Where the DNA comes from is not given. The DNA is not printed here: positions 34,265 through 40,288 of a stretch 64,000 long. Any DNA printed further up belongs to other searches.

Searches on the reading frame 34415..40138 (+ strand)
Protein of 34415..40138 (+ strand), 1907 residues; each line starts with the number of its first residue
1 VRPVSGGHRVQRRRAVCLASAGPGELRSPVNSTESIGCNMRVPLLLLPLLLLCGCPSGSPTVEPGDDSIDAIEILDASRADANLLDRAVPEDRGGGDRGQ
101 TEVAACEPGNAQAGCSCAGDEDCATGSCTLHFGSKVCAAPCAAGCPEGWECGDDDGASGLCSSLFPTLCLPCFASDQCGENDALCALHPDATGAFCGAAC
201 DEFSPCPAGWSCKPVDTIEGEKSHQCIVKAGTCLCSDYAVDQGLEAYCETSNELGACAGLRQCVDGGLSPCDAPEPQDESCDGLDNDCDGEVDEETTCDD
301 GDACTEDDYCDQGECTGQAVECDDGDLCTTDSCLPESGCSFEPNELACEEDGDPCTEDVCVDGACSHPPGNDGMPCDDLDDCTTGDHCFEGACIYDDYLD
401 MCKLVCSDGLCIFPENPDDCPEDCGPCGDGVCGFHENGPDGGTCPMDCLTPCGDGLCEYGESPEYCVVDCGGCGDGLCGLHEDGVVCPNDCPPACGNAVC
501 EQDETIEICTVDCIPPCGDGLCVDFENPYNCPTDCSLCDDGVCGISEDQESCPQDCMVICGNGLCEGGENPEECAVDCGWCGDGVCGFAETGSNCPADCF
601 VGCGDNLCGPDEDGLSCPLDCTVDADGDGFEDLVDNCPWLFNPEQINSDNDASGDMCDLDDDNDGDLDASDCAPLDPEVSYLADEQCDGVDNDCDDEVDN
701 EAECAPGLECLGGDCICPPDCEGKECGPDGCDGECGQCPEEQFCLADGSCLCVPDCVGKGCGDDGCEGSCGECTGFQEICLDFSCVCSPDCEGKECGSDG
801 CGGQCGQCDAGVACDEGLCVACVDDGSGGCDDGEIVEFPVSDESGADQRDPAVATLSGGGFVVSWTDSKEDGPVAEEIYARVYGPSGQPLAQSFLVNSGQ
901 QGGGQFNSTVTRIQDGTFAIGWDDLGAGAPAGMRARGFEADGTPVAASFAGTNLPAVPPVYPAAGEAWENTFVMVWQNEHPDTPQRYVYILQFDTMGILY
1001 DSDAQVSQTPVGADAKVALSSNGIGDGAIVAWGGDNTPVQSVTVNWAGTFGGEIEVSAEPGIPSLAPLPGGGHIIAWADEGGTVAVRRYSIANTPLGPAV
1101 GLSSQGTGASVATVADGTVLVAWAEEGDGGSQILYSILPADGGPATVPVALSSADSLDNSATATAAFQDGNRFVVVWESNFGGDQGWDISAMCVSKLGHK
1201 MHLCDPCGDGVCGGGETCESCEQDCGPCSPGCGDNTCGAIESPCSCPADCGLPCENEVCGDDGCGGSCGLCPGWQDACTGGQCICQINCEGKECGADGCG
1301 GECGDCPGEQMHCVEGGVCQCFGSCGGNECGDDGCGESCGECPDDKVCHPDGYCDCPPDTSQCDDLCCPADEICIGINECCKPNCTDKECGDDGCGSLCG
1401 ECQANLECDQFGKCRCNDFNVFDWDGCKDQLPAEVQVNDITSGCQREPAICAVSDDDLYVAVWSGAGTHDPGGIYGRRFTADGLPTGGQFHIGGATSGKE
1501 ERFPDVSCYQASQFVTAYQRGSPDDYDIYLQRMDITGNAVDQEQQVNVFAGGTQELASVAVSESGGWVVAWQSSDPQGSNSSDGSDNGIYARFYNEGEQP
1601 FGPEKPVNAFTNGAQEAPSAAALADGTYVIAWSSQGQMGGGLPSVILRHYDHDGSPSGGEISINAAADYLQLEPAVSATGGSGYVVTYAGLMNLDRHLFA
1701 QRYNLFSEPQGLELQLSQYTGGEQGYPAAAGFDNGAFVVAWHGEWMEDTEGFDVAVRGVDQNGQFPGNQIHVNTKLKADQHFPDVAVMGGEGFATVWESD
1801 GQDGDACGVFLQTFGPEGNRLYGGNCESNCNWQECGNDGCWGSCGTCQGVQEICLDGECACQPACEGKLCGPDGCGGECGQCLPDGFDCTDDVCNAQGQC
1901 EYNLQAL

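Call 7: search_protein_families(library=pfam, proteins=[window:34415-40138:+], max_evalue=0.001)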
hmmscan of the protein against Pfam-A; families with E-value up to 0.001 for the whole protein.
window:34415-40138:+ (1907 aa): 0 families

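Call 8: search_protein_families(library=ncbifam, proteins=[window:34415-40138:+], max_evalue=0.001)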
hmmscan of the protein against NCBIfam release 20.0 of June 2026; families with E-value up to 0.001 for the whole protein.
window:34415-40138:+ (1907 aa): 0 families

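Call 20: search_protein_families(library=ncbifam, proteins=[window:34415-40138:+], max_evalue=0.01)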
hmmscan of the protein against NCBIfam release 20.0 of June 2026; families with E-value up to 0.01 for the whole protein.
window:34415-40138:+ (1907 aa): 1 family
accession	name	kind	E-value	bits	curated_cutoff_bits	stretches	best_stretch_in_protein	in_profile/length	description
NF045500.1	Omp28_seleno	equivalog_domain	0.0044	16.4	200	1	621-662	271-312/377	Omp28-related selenoprotein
